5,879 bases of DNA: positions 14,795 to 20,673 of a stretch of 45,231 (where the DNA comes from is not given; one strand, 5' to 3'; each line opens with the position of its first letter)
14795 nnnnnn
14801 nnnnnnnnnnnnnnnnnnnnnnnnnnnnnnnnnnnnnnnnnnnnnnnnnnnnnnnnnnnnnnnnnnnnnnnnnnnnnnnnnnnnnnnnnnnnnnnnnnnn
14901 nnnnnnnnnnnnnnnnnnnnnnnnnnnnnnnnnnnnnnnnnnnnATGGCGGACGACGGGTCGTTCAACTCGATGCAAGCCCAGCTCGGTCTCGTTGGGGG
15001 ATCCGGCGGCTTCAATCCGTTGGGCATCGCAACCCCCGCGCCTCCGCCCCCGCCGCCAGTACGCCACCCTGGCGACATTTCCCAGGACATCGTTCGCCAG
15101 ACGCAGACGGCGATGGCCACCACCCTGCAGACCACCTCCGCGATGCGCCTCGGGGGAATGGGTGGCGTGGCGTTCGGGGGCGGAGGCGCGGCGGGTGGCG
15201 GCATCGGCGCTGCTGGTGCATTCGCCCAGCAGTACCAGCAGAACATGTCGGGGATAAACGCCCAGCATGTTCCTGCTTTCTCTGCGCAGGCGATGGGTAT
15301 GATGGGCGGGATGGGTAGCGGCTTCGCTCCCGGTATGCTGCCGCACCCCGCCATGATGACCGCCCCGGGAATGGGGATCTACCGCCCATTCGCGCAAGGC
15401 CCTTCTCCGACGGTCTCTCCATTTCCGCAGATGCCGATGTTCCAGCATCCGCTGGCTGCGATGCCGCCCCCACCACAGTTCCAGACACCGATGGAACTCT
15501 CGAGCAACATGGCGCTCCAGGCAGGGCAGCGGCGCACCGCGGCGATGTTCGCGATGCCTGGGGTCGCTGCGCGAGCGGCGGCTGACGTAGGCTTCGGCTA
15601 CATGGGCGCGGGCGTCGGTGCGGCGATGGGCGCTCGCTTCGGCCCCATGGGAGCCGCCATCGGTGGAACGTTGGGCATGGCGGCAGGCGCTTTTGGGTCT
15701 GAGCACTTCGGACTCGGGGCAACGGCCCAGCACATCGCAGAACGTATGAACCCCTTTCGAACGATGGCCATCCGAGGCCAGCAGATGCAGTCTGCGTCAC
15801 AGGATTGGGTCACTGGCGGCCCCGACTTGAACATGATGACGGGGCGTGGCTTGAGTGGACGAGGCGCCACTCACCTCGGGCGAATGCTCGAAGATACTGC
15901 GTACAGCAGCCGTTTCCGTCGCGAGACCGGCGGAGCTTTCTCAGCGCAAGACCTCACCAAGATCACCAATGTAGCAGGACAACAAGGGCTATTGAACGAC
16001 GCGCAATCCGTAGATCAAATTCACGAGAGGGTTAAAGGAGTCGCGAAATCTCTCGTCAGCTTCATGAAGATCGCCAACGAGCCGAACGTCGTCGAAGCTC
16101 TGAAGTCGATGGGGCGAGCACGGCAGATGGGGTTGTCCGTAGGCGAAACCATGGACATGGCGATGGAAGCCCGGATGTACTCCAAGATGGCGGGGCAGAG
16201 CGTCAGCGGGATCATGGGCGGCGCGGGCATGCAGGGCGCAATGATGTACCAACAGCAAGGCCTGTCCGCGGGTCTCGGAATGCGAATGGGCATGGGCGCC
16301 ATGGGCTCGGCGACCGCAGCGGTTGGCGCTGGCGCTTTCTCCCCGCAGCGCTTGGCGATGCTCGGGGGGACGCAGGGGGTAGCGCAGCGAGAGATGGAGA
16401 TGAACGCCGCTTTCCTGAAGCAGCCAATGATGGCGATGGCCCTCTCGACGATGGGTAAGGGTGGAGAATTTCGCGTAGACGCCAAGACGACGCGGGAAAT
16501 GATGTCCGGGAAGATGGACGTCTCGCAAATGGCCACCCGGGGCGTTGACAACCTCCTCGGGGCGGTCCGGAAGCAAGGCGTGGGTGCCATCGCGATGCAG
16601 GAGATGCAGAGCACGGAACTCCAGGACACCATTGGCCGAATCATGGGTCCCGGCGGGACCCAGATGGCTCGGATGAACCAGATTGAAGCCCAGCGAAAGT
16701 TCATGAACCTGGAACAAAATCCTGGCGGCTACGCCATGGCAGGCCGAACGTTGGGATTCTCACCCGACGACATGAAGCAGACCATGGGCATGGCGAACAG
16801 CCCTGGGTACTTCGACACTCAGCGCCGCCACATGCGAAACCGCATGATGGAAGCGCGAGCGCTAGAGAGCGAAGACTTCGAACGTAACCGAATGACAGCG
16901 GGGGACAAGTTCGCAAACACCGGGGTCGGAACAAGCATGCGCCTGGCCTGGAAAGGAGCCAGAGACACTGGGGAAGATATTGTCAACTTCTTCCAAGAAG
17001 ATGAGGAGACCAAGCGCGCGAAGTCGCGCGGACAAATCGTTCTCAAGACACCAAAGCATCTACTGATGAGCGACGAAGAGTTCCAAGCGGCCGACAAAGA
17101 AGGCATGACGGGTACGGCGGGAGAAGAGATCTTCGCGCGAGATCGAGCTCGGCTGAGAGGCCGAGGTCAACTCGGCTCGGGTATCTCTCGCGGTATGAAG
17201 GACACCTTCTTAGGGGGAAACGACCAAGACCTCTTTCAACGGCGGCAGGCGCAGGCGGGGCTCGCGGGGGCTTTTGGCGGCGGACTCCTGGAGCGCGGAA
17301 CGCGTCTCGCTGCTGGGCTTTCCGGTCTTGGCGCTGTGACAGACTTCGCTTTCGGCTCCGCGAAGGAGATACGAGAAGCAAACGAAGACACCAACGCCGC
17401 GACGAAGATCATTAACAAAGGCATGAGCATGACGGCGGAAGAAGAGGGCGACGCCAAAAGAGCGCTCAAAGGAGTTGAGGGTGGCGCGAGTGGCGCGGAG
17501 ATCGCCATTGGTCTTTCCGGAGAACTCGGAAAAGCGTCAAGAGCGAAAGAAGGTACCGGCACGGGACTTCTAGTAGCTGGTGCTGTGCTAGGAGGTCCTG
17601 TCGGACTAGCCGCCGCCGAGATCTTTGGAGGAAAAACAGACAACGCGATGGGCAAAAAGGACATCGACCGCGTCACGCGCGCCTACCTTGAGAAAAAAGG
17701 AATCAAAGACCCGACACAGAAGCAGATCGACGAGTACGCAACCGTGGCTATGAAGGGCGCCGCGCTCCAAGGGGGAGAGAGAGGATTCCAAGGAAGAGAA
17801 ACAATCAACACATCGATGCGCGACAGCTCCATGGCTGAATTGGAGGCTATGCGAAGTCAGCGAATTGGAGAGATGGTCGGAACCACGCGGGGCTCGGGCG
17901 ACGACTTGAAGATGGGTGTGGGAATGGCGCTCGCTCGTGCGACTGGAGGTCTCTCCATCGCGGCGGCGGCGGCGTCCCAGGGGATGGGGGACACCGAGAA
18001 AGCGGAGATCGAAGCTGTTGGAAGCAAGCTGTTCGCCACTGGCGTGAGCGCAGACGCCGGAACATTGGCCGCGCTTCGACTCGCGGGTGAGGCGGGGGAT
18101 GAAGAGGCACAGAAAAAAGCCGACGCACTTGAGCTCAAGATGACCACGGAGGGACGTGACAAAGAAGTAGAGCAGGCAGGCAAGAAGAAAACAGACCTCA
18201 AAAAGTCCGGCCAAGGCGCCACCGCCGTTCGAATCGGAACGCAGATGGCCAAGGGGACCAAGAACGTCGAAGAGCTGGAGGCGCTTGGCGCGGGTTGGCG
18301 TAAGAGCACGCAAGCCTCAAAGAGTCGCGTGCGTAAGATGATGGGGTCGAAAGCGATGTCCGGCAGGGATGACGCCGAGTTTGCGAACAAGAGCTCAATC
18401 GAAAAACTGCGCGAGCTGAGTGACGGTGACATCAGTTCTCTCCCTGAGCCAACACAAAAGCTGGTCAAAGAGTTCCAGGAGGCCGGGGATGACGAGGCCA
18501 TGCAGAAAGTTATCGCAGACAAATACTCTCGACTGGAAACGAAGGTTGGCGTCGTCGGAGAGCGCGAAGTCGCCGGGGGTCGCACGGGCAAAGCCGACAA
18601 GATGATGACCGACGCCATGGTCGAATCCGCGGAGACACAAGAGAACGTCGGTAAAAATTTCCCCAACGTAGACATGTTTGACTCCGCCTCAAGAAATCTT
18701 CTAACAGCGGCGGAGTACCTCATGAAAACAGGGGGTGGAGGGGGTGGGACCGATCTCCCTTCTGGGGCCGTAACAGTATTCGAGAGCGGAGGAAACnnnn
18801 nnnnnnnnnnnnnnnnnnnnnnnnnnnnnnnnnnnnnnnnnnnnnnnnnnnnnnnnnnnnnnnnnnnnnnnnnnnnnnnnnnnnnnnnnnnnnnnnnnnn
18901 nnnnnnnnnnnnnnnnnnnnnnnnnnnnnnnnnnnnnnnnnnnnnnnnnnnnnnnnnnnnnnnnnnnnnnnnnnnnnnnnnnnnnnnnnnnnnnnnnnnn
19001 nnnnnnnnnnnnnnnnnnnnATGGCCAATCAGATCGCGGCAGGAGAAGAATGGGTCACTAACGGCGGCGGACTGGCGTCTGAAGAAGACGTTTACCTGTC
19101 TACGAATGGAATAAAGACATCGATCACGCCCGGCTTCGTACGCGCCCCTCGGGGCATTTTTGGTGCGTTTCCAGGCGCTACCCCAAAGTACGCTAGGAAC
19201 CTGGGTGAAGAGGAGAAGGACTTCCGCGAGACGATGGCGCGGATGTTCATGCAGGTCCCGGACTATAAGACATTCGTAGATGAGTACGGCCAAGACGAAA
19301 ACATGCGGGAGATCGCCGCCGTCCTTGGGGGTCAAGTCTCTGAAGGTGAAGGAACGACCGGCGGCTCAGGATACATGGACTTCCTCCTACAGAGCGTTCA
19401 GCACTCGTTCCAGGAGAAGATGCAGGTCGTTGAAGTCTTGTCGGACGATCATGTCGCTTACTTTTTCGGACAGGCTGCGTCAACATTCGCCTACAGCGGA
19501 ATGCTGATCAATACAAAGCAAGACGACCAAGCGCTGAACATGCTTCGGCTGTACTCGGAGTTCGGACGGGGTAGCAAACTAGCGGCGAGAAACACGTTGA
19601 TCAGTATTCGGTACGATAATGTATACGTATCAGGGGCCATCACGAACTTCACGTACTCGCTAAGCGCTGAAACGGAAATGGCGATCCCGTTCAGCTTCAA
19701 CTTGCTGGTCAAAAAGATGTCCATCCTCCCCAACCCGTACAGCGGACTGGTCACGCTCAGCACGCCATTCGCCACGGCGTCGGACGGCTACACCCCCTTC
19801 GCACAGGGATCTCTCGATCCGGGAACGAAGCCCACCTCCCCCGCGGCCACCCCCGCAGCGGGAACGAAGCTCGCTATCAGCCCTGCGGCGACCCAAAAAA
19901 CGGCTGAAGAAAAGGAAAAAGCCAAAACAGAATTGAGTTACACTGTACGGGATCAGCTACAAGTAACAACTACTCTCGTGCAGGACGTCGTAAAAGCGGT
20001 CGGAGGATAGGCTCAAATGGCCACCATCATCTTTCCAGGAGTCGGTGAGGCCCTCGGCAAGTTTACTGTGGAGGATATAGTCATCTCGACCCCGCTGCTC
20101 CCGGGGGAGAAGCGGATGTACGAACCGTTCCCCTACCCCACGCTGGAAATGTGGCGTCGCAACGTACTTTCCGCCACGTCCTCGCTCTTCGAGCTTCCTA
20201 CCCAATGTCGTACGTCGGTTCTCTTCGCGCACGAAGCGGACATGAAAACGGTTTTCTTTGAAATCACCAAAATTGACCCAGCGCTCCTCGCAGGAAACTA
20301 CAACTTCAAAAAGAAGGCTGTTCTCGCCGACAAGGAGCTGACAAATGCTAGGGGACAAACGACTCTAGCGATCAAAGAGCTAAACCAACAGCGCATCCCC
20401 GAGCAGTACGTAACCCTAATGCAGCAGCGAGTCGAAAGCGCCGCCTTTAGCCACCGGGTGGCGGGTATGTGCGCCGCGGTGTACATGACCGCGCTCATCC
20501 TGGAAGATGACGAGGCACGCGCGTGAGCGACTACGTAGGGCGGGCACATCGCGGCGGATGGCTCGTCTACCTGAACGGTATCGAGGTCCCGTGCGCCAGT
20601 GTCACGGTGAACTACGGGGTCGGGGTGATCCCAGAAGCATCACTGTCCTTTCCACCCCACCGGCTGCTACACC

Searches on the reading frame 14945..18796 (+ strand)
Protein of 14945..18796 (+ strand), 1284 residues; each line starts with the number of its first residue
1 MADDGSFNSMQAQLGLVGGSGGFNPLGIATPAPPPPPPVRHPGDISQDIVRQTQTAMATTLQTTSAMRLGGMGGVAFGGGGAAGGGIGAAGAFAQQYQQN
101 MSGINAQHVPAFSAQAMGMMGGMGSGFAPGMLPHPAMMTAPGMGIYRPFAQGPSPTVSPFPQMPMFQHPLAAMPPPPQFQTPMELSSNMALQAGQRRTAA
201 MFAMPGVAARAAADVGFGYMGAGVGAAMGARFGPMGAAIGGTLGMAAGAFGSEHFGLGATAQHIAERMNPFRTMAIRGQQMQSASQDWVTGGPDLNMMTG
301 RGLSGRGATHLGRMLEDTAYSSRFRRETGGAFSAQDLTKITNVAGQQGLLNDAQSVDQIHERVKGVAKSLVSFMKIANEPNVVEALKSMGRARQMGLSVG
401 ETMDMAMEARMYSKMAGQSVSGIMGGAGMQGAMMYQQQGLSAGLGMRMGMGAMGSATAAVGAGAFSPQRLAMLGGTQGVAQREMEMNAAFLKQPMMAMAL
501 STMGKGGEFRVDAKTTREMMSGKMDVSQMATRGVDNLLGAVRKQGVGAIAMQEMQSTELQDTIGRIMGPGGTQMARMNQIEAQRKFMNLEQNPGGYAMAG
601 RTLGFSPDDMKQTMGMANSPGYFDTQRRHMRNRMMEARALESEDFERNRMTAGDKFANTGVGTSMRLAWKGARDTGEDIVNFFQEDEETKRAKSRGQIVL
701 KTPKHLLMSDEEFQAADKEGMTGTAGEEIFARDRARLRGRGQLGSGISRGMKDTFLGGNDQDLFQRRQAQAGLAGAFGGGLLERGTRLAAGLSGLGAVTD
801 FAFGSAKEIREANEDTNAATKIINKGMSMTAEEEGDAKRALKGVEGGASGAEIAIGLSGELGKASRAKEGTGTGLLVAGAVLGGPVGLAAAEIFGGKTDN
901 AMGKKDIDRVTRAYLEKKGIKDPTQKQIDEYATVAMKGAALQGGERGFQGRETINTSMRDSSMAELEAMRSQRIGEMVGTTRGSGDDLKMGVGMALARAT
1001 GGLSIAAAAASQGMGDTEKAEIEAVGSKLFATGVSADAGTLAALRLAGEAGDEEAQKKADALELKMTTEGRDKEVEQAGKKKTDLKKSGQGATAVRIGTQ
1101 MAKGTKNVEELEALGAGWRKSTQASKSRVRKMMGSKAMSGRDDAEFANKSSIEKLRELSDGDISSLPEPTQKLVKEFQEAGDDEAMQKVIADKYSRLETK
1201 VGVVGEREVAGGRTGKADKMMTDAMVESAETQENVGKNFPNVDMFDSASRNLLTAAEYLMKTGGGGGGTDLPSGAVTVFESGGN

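Call 5: search_protein_families(library=phrogs, proteins=[window:14945-18796:+], max_evalue=0.01)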
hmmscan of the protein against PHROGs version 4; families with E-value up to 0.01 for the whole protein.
window:14945-18796:+ (1284 aa): 0 families

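Call 6: search_protein_families(library=pfam, proteins=[window:14945-18796:+], max_evalue=0.01)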
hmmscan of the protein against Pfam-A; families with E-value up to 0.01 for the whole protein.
window:14945-18796:+ (1284 aa): 0 families

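Call 36: search_dna_similar(query=window:14945-18796:+, collection=phages, mode=protein, max_evalue=0.001, max_rows=25)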
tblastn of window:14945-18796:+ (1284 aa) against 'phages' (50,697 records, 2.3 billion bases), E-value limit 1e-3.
No match.

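Call 37: search_solved_structures(query=window:14945-18796:+, max_evalue=1)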
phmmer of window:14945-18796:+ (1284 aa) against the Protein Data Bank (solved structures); distinct sequences matched with E-value up to 1: 0.

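Call 38: search_protein_families(library=ncbifam, proteins=[window:14945-18796:+], max_evalue=0.1)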
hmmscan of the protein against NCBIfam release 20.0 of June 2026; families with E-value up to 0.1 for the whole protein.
window:14945-18796:+ (1284 aa): 0 families

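Call 41: find_homologous_proteins(query=window:14945-18796:+, max_evalue=0.001)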
Query window:14945-18796:+ (1284 aa): 85 proteins with E <= 0.001 among 8000 candidates.
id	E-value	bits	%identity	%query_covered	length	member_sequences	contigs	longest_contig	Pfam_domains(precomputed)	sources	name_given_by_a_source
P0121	0.0e+0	2749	100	100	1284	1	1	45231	-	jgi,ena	-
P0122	0.0e+0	2069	76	100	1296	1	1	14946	-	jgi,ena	-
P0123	0.0e+0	1617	64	99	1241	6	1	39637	-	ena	-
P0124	0.0e+0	1412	66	82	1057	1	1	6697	-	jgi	jgi:hypothetical protein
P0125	0.0e+0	1263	54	99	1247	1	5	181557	-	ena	-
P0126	0.0e+0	1140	51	98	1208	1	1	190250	-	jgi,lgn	jgi:hypothetical protein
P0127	0.0e+0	1134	52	98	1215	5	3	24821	-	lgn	-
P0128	0.0e+0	1120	50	98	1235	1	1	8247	-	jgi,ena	-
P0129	0.0e+0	1110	51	99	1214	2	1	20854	-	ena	-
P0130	0.0e+0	1079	67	61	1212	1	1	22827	-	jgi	jgi:hypothetical protein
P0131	0.0e+0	1078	51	98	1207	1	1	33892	-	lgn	-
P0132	0.0e+0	1072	68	62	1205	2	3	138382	-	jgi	jgi:hypothetical protein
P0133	0.0e+0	1067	49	99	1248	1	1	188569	-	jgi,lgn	jgi:hypothetical protein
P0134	0.0e+0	1043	64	61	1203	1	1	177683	-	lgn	-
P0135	0.0e+0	1042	65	61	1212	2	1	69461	-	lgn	-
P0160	1.0e-151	526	37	76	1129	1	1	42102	-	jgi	jgi:hypothetical protein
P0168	3.0e-143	498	44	56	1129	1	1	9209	-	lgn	-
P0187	1.6e-46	177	37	27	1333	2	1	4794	-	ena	-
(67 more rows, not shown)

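Call 80: predict_structure(alignment_id=A5)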
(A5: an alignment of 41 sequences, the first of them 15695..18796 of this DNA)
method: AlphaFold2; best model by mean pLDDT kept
length: 1034 residues; sequences in the alignment: 41
mean_pLDDT: 80.1   pTM: 0.74
mean pLDDT of the five models: 80.1, 77.3, 76.9, 75.3, 74.3
residues with pLDDT >= 90: 257; 70-90: 586; 50-70: 92; < 50: 99
segments of 3 or more residues with pLDDT < 50: 1-9, 408-432, 642-646, 732-762, 1014-1034
pLDDT, mean of each block of 10 residues (from residue 1): 41 53 78 89 87 87 86 82 88 90 89 88 83 87 84 85 85 88 91 91 91 87 92 92 87 86 83 80 87 87 88 88 90 87 88 91 90 89 85 75 51 43 37 65 84 87 85 88 82 60 75 85 69 75 70 77 87 86 82 77 91 85 54 52 54 91 91 88 91 83 86 86 85 43 38 37 66 88 84 96 96 92 90 91 92 92 91 91 91 85 92 85 94 93 94 87 84 89 81 56 65 50 40 33
secondary structure, 60 per line:
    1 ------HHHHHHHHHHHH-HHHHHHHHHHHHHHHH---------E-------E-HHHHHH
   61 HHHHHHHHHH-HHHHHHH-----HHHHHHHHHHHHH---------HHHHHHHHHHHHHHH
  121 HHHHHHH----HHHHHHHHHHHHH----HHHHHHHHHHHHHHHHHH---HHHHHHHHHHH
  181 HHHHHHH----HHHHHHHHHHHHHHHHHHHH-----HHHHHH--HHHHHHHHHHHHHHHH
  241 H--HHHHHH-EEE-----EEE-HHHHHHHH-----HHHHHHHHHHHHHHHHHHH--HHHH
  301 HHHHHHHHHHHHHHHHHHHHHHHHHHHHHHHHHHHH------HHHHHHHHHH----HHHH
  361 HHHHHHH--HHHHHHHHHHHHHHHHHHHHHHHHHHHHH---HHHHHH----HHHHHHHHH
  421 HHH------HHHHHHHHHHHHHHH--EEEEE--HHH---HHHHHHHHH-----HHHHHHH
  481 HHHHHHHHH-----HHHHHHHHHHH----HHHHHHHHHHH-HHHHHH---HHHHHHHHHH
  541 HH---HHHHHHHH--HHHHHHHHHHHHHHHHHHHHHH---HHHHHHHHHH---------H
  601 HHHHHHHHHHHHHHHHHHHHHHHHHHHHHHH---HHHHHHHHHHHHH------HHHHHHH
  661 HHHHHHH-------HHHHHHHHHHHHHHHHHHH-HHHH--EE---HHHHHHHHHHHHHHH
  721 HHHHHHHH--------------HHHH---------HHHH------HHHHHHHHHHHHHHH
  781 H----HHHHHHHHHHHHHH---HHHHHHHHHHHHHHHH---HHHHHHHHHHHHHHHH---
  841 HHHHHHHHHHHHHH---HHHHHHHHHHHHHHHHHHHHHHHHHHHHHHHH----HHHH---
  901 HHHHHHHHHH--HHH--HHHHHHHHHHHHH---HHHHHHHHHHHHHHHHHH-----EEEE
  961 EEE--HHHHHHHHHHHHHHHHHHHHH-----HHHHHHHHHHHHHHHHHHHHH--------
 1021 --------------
elements in order (helices of 4 or more, strands of 3 or more residues): H7-18 H20-35 H55-70 H72-78 H84-96 H106-127 H132-144 H149-166 H170-187 H192-211 H217-222 H225-241 H244-249 E251-253 E259-261 H263-270 H276-294 H297-336 H343-352 H357-367 H370-398 H402-407 H412-423 H430-444 E447-451 H460-468 H474-489 H495-505 H510-520 H522-527 H531-542 H546-553 H556-577 H581-590 H600-631 H635-647 H654-667 H675-693 H695-698 H706-728 H743-746 H756-759 H766-781 H786-799 H803-818 H822-837 H841-854 H858-889 H894-897 H901-910 H918-930 H934-951 E957-963 H966-986 H992-1012

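Call 84: fold_search(model_id=the predicted structure, library=viral)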
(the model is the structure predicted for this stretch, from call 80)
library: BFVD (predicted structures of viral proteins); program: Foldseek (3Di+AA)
matches with E <= 10: 287; with E <= 0.001: 5
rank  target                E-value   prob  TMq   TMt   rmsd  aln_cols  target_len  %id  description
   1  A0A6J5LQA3            8.2e-09  1.00  0.31  0.28   8.5       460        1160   18  Uncharacterized protein [uncultured Caudovirales phage]
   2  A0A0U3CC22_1          6.7e-06  1.00  0.14  0.16  41.3      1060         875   14  Putative tail length tape-measure protein [Pseudomonas phage SM1]
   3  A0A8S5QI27            6.4e-04  0.94  0.14  0.13  36.5      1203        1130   12  Minor tail protein [Siphoviridae sp. ctNs77]
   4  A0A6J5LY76            9.0e-04  0.98  0.14  0.17  39.8       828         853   13  Phage tail tape measure protein [uncultured Caudovirales phage]
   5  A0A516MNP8            9.4e-04  0.90  0.14  0.12  35.8      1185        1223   11  (no name in the UniProt tables at hand)
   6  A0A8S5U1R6            1.7e-03  0.93  0.15  0.13  36.2      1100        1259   10  Minor tail protein [Siphoviridae sp. ctdHi7]
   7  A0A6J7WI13            2.1e-03  0.85  0.13  0.13  40.0      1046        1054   13  Phage tail tape measure protein [uncultured Caudovirales phage]
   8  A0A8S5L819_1          2.4e-03  0.82  0.15  0.14  38.9      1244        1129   12  Minor tail protein [Siphoviridae sp. ctDmQ3]
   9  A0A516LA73            2.9e-03  0.69  0.12  0.10  38.0      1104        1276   12  (no name in the UniProt tables at hand)
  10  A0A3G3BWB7            3.6e-03  0.63  0.12  0.10  37.1      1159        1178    9  Tail tape measure protein [Bacillus phage vB_BboS-125]
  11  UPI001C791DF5         4.5e-03  0.91  0.14  0.15  31.9       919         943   11  (no name look-up for this kind of identifier)
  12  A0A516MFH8            4.6e-03  0.87  0.15  0.12  43.0      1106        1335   12  (no name in the UniProt tables at hand)
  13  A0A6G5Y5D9            4.8e-03  0.99  0.13  0.20  33.8       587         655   13  (no name in the UniProt tables at hand)
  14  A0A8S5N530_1          5.0e-03  0.60  0.11  0.13  40.1      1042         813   13  Minor tail protein [Siphoviridae sp. ctWDo30]
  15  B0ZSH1                6.1e-03  1.00  0.16  0.18  24.1       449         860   12  Probable tape measure protein [Halomonas phage phiHAP-1 (isolate -/Gulf of Mexico/-/2001)]
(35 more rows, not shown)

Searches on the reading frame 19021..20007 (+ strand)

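Call 5: search_protein_families(library=phrogs, proteins=[window:19021-20007:+], max_evalue=0.01)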
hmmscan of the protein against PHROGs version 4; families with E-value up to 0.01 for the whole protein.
window:19021-20007:+ (329 aa): 0 families

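Call 6: search_protein_families(library=pfam, proteins=[window:19021-20007:+], max_evalue=0.01)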
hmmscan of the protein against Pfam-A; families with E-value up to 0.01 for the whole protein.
window:19021-20007:+ (329 aa): 0 families

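Call 38: search_protein_families(library=ncbifam, proteins=[window:19021-20007:+], max_evalue=0.1)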
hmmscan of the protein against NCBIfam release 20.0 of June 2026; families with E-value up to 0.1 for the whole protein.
window:19021-20007:+ (329 aa): 1 family
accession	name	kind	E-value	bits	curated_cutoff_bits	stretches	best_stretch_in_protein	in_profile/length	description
NF050151.1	RiPP_MNIO_ApyH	equivalog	0.066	12.4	400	1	263-324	75-134/283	multinuclear non-heme iron-dependent oxidative enzyme ApyH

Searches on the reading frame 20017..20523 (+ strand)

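Call 5: search_protein_families(library=phrogs, proteins=[window:20017-20523:+], max_evalue=0.01)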
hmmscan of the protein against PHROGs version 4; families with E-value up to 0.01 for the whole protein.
window:20017-20523:+ (169 aa): 0 families

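Call 6: search_protein_families(library=pfam, proteins=[window:20017-20523:+], max_evalue=0.01)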
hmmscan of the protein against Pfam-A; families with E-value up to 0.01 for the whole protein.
window:20017-20523:+ (169 aa): 0 families

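Call 38: search_protein_families(library=ncbifam, proteins=[window:20017-20523:+], max_evalue=0.1)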
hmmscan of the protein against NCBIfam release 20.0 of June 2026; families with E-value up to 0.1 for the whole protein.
window:20017-20523:+ (169 aa): 1 family
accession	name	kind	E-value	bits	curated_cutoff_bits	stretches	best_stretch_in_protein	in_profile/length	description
TIGR03237.1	dnd_assoc_2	equivalog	0.055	11.1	620.65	1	70-140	157-233/1256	DNA phosphorothioation-dependent restriction protein DptH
